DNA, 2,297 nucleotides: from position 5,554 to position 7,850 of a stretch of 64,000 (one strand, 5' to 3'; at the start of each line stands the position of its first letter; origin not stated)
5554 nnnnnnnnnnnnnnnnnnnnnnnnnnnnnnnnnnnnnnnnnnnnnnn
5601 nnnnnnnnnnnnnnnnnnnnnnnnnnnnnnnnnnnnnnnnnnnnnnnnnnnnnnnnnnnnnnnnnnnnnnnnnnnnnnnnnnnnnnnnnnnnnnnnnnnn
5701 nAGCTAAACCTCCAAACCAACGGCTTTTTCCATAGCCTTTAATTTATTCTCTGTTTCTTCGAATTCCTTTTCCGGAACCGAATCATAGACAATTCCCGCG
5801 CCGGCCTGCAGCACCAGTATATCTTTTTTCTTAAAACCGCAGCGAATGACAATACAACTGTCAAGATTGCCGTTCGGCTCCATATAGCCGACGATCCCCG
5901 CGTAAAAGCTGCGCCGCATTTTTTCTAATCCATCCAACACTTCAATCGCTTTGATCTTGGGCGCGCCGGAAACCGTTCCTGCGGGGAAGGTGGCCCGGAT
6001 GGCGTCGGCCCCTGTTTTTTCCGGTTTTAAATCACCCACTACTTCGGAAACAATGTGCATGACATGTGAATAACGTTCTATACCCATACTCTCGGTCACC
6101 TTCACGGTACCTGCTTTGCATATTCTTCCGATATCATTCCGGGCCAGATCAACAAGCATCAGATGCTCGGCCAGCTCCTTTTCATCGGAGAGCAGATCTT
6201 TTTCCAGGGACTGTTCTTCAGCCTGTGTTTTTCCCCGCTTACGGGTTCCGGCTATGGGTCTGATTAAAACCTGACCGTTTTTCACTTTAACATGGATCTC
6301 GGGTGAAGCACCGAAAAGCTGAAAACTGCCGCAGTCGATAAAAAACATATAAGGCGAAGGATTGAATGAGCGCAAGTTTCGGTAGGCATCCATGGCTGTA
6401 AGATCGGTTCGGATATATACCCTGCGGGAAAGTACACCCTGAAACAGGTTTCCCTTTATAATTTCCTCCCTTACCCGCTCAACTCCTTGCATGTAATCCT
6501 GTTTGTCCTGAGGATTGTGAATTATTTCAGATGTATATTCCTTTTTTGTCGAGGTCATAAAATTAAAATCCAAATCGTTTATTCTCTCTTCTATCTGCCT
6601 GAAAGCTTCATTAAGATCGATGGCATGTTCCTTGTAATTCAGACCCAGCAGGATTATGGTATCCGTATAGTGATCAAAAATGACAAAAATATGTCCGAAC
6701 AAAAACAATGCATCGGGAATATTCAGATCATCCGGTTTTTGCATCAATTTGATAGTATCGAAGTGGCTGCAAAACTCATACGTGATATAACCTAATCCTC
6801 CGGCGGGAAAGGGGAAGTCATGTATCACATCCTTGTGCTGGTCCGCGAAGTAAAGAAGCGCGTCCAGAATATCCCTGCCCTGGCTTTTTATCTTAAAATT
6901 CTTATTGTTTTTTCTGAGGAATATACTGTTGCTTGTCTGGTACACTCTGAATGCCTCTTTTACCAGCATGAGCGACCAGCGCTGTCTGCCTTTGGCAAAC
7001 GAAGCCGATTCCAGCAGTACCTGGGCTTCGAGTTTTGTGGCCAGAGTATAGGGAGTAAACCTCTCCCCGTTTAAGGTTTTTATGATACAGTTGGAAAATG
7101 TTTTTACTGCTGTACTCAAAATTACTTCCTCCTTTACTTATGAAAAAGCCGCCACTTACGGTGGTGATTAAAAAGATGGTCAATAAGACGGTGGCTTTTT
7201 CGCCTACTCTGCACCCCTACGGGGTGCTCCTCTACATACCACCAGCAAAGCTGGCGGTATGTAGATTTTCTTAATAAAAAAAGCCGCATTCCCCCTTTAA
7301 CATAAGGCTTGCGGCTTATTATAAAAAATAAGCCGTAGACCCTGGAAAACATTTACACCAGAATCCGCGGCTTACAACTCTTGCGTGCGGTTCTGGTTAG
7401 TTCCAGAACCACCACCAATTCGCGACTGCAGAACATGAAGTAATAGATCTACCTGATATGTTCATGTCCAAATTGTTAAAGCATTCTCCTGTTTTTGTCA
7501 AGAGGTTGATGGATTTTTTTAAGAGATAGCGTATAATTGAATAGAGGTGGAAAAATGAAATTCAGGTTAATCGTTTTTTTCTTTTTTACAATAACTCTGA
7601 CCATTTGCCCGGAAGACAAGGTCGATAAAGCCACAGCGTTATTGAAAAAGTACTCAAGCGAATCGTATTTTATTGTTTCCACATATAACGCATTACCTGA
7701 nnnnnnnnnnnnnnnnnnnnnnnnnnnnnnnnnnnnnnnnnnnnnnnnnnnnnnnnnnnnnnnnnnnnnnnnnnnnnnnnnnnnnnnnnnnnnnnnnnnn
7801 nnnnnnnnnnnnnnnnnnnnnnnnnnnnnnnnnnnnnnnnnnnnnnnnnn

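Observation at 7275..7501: Ribosome-mediated trp attenuator: 22-aa leader peptide ending WWWFW, multi-hairpin cascade and two tandem U-tailed terminators, expressed from a near-leaderless promoter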

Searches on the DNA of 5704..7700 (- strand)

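Call 5: search_rna_families(source=window, start=6900, end=7700, threshold=evalue, max_evalue=10, show_alignments=3)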
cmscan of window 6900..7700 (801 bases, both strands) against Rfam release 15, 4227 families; matches with E-value up to 10: 12.
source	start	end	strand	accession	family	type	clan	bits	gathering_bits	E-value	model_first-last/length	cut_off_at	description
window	7230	7336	-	RF02822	Srn266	Gene; sRNA;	-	24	63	0.21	1-112/112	no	Streptococcus RNA 266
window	7229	7337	-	RF02845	Ref1C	Gene; sRNA;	-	23.9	90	0.5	1-131/131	no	Enterococcus sRNA 1C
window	7263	7324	-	RF02433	SpF36_sRNA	Gene; sRNA;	-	19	48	9.6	1-51/51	no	Streptococcus sRNA SpF36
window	7228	7328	-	RF02705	B_rapa_snoR775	Gene; snRNA; snoRNA; HACA-box;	-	18.6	64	7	1-127/127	no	Brassica rapa small nucleolar RNA 775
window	7262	7349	-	RF02579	tsr26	Gene; sRNA;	-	17.5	141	9.2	1-122/122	no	S. aureus tsr26 small RNA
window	7271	7323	-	RF04343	Plastid-psbA-2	Cis-reg;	CL00153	17.1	55.8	3.1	1-60/60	no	Plastid-psbA-2 3UTR RNA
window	7274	7376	-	RF04177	BTnc201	Gene; sRNA;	-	17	105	3.8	1-99/99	no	Bacteroides sRNA BTnc201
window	7205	7385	-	RF01265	snR42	Gene; snRNA; snoRNA; HACA-box;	CL00032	16.1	61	0.1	1-349/349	no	Small nucleolar RNA snR42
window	7237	7338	+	RF01405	STnc490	Gene; sRNA;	-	16.1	56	1.5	1-124/124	no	STnc490 Hfq binding RNA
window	7230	7266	-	RF03351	MIR6020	Gene; miRNA;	-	15.4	118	7.5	1-110/110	no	MIR6020 microRNA precursor family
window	7276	7382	-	RF02883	BcKCsr2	Gene; sRNA;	-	13.8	40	1.9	1-129/129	no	Burkholderia sRNA 2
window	7236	7270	-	RF03150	RAGATH-15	Gene; sRNA;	-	10.9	199.5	4.5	57-95/299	no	RAGATH-15 RNA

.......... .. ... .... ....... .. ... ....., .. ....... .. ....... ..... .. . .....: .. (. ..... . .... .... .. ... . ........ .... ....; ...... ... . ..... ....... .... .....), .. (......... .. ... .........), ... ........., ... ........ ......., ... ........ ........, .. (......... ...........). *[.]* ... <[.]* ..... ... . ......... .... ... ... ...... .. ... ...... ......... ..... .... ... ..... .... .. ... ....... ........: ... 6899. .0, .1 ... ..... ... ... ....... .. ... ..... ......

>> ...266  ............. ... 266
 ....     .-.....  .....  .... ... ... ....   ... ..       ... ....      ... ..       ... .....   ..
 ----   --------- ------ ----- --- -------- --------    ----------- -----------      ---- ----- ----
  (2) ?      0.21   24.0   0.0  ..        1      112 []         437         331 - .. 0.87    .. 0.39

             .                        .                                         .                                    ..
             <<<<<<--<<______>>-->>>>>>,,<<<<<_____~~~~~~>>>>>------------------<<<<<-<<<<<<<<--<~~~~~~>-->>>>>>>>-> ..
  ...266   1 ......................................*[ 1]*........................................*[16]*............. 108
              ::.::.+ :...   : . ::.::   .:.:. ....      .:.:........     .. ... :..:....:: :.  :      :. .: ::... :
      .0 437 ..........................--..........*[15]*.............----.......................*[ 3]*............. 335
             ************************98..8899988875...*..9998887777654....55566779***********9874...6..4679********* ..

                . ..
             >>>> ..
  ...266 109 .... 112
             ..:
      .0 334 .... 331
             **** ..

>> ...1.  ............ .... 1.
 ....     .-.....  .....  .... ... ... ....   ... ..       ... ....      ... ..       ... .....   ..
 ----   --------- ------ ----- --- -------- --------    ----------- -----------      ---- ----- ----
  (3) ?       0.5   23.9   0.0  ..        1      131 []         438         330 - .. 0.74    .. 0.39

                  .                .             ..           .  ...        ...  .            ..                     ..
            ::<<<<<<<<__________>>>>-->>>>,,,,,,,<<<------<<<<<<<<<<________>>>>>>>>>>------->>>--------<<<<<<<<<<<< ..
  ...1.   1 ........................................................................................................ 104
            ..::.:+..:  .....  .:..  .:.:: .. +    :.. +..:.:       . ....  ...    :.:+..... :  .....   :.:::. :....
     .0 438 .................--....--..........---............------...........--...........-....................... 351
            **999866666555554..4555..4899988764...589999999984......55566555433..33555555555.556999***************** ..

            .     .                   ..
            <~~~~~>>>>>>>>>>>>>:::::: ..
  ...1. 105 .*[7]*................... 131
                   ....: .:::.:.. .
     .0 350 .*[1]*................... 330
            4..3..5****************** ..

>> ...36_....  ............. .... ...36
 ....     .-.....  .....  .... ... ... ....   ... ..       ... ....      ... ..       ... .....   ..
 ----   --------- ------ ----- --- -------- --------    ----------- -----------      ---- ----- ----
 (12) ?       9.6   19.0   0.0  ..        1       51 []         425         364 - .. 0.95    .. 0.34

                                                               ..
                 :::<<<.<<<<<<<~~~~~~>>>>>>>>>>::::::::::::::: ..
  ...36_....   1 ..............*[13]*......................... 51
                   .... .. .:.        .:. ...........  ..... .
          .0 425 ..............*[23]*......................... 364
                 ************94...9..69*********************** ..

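Call 56: search_rna_families(sources=[L081, L161, L163, L164, L166, L170, L171, L172, L001, L002, L003], threshold=gathering)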
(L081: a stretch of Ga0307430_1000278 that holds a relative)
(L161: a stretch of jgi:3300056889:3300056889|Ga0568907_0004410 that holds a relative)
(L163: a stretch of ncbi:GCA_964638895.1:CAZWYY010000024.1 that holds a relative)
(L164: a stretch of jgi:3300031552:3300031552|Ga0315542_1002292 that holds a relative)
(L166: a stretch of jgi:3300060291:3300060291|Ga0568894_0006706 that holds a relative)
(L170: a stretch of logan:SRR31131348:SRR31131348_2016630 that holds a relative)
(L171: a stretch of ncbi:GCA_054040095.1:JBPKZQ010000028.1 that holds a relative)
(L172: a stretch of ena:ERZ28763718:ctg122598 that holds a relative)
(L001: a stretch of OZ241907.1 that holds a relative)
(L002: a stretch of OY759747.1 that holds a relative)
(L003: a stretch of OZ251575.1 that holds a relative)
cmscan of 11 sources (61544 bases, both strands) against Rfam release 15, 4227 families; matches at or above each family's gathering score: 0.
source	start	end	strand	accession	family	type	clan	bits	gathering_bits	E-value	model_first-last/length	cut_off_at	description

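Call 58: build_rna_model(alignment_id=A2, structure=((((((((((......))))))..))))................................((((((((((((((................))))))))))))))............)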
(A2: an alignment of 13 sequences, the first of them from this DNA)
Model R1 built from alignment A2 (13 sequences, 116 columns); structure: as given.
model positions 93; base pairs 24; branch points 1; effective number of sequences 2.63; information 0.614 bits per position. Calibrated on 0.2 Mb of random sequence (short: E-values are rough).
structure used (alignment columns):
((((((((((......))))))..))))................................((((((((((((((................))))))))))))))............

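Call 60: search_with_rna_model(model_id=R1, sources=[L001, L002, L003, L004, L005, L006, L007, L008, L009, L010, L011, L012, L013, L014, L015, L016, L017, L018, L019, L020, L021, L022, L023, L024, L025, L026, L027, L028, L029, L030, L031, L032, L033, L034, L035, L036, L037, L038, L039, L040, L041, L042, L043, L044, L045, L046, L047, L048, L049, L050, L051, L052, L053, L054, L055, L056, L057, L058, L059, L060, L061, L062, L063, L064, L065, L066, L067, L068, L069, L070, L071, L072, L073, L074, L075, L076, L077, L078, L079, L080, L081, L082, L083, L084, L085, L086, L087, L088, L089, L090, L091, L092, L093, L094, L095, L096, L097, L098, L099, L100], max_evalue=1)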
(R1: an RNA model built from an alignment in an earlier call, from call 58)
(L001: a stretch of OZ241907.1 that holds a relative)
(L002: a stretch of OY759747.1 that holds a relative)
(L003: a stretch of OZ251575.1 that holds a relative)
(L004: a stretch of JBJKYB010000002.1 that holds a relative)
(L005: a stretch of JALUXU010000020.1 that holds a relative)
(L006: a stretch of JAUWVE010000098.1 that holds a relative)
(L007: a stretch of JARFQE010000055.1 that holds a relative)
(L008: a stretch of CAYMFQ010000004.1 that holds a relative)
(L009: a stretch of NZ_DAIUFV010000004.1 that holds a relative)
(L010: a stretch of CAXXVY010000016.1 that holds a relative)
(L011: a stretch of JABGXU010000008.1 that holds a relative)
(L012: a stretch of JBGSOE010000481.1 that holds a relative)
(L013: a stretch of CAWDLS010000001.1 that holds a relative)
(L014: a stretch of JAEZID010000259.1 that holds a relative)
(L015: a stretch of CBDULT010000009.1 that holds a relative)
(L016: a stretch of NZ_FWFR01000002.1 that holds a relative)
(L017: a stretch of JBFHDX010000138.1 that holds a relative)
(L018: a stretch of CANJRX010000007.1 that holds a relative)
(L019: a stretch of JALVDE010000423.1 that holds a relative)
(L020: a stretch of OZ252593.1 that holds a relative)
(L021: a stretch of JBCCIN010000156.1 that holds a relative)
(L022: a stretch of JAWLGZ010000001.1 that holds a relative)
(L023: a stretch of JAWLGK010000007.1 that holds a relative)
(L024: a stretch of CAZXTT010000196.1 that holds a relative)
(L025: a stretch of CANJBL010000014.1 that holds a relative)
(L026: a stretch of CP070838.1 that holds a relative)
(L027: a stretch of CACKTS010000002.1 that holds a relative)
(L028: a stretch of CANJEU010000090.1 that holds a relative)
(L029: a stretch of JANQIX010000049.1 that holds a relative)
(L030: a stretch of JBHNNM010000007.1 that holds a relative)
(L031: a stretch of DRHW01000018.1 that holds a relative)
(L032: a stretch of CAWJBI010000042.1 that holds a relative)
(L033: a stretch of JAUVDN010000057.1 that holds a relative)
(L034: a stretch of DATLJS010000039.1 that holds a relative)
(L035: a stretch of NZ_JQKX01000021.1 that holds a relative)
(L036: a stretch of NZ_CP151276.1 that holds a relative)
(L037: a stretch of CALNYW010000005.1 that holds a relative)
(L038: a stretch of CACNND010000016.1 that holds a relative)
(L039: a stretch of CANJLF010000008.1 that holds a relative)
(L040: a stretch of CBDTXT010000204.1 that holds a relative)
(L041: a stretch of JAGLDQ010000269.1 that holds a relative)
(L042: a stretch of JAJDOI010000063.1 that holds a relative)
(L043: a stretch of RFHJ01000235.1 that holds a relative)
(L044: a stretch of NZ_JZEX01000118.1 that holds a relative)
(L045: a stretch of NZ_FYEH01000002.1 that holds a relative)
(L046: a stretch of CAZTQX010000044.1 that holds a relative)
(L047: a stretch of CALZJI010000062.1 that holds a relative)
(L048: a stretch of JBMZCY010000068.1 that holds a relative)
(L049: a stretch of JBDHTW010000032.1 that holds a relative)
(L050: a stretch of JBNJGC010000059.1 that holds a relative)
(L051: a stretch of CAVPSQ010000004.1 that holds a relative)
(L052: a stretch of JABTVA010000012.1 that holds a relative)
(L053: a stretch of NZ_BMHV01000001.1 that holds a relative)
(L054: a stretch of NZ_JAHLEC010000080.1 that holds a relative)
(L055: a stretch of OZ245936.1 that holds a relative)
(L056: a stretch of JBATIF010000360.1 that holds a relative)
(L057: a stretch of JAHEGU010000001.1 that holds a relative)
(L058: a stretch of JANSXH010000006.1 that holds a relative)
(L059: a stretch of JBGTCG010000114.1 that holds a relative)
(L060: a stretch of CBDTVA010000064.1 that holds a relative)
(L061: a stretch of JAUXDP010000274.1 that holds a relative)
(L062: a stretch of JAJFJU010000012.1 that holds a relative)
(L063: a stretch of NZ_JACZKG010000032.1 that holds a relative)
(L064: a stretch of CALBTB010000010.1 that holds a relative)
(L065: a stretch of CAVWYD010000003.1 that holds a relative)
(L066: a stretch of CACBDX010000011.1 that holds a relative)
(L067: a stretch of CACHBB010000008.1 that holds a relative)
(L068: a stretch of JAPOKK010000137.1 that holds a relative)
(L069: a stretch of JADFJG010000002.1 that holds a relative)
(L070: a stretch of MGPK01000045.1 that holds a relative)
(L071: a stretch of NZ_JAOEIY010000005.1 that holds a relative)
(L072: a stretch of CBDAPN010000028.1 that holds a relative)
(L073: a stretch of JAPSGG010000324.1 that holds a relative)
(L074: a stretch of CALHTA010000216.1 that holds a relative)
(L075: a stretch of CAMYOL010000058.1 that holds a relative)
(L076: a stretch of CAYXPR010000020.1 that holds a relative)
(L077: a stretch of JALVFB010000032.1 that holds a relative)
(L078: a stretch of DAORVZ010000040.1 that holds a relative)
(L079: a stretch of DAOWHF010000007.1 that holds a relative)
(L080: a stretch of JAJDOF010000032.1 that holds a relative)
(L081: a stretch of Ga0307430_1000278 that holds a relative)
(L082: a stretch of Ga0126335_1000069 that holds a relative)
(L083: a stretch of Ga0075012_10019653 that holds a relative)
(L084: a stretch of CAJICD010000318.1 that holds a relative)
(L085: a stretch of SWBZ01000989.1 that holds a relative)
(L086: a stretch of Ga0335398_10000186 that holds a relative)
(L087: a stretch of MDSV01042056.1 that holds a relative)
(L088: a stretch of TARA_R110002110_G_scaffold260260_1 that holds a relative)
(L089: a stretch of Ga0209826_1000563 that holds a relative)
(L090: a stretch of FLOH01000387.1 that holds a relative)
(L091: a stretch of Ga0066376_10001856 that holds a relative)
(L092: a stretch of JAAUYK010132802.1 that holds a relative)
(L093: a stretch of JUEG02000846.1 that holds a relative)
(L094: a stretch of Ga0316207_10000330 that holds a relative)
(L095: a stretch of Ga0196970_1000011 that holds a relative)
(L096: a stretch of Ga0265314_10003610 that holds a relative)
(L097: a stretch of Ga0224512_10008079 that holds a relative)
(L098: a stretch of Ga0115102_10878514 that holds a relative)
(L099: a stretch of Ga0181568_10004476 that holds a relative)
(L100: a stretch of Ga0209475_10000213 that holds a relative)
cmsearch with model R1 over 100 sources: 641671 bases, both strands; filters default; matches with E-value up to 1: 8.
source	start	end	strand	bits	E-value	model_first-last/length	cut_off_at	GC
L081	2211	2304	+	97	8.4e-25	1-93/93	no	0.44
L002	2849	2953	+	64.7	2.2e-15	1-93/93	no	0.64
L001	2860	2964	+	61.9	1.4e-14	1-93/93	no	0.66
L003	2773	2883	+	44.6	1.5e-09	1-93/93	no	0.74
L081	2240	2340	-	29.3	4e-05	1-93/93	no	0.43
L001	2917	2956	-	22.9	0.0029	38-81/93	no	0.65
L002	2906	2955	-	22.7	0.0034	28-81/93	no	0.62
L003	2829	2884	-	20.3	0.017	29-81/93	no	0.73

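Call 61: search_with_rna_model(model_id=R1, sources=[window, L101, L102, L103, L104, L105, L106, L107, L108, L109, L110, L111, L112, L113, L114, L115, L116, L117, L118, L119, L120, L121, L122, L123, L124, L125, L126, L127, L128, L129, L130, L131, L132, L133, L134, L135, L136, L137, L138, L139, L140, L141, L142, L143, L144, L145, L146, L147, L148, L149, L150, L151, L152, L153, L154, L155, L156, L157, L158, L159, L160, L161, L162, L163, L164, L165, L166, L167, L168, L169, L170, L171, L172, L173, L174], max_evalue=1)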
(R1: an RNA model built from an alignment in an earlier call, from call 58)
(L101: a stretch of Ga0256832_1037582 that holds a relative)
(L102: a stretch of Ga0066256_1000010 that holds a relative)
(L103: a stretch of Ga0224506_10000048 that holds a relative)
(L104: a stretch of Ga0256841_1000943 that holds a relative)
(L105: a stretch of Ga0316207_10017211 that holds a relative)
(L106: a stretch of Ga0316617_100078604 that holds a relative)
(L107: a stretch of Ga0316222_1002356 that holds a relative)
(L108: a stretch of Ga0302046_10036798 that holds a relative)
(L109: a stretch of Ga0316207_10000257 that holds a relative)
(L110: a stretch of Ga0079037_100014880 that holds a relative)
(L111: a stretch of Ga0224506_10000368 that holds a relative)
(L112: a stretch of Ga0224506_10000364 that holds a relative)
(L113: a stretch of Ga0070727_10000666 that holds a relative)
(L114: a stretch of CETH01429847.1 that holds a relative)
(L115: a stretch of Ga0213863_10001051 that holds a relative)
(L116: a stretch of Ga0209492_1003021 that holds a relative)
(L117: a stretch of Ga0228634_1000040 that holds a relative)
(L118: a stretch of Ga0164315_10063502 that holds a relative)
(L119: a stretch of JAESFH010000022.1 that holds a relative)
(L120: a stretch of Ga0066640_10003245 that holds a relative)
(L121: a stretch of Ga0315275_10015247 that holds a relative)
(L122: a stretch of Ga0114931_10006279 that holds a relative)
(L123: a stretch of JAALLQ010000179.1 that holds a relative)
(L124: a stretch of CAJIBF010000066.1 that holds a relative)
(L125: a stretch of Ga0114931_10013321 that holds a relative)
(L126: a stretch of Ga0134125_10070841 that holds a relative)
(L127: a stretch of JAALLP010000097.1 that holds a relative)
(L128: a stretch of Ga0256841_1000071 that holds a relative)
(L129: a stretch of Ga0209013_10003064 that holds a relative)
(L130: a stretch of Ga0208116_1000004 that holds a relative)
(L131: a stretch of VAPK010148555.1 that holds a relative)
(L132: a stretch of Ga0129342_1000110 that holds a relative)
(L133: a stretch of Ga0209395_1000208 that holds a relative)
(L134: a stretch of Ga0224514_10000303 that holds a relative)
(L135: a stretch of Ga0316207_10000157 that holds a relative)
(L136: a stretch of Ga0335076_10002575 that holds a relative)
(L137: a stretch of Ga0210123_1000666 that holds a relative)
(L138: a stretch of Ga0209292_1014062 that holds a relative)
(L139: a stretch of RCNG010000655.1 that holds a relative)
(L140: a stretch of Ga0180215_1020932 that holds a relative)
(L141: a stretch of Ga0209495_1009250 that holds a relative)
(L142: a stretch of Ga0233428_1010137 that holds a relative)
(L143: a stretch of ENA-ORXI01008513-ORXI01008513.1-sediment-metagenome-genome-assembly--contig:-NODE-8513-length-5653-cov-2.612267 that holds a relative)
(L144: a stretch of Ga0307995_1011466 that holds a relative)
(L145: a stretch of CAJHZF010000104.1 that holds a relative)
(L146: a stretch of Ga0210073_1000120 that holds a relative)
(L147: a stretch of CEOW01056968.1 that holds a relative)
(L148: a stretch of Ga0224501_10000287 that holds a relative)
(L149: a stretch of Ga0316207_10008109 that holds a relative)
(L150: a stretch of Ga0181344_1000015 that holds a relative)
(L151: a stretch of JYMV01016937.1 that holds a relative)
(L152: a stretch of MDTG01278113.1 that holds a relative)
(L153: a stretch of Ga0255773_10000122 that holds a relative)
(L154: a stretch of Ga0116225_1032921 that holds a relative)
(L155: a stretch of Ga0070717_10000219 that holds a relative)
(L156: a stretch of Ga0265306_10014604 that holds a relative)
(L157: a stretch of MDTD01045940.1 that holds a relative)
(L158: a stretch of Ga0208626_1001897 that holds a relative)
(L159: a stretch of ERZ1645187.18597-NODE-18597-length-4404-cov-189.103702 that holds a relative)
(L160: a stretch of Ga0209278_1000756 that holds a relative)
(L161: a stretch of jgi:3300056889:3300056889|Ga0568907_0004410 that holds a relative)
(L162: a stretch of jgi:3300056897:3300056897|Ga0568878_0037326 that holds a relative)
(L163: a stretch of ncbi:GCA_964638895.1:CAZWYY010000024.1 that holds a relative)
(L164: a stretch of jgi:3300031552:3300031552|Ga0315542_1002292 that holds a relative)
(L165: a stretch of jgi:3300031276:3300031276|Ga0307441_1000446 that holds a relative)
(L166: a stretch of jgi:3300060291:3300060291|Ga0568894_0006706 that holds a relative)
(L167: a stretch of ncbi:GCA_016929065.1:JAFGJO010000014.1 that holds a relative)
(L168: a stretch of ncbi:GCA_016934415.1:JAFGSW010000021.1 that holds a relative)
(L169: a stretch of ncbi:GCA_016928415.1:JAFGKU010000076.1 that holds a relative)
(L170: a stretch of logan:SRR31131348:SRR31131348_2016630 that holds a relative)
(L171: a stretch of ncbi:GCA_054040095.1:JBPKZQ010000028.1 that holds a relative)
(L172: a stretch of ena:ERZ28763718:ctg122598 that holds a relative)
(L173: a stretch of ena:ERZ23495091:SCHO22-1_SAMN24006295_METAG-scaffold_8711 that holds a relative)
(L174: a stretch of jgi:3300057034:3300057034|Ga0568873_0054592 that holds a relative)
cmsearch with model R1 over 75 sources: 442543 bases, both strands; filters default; matches with E-value up to 1: 26.
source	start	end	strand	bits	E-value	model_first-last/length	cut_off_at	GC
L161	1837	1929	+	100.3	6.6e-26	1-93/93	no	0.46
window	7320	7412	-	99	1.5e-25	1-93/93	no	0.45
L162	276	368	+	98.9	1.6e-25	1-93/93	no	0.48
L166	745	841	+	87.5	3.4e-22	1-93/93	no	0.45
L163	1841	1936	+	87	4.8e-22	1-93/93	no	0.48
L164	1841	1936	+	85.7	1.1e-21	1-93/93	no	0.51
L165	1841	1936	+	85.7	1.1e-21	1-93/93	no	0.51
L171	1324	1422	+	73.4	4.3e-18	1-93/93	no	0.46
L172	1328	1433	+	67.6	2.1e-16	1-93/93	no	0.66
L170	1339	1431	+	50.7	1.7e-11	1-93/93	no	0.48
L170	1373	1462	-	35.7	4e-07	1-93/93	no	0.41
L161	1866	1967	-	28.4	5.1e-05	1-93/93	no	0.44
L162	305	405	-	27.4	9.8e-05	1-93/93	no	0.47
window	7283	7383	+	24.2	0.00084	1-93/93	no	0.45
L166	721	770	-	22.8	0.0023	1-93/93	no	0.42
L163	1870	1969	-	20.7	0.009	1-93/93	no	0.49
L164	1870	1969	-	20.4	0.011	1-93/93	no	0.51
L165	1870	1969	-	20.4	0.011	1-93/93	no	0.51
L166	774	877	-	19.8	0.016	1-93/93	no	0.44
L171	1374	1424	-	18.9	0.03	28-81/93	no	0.49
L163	1757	1866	-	18.5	0.04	1-93/93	no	0.37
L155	5280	5339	-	17.5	0.074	1-93/93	no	0.7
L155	5264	5329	+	17.4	0.081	1-93/93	no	0.56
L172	1380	1469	-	16.9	0.11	1-82/93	no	0.64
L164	1802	1866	-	16.3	0.17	1-93/93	no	0.49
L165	1802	1866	-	16.3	0.17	1-93/93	no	0.49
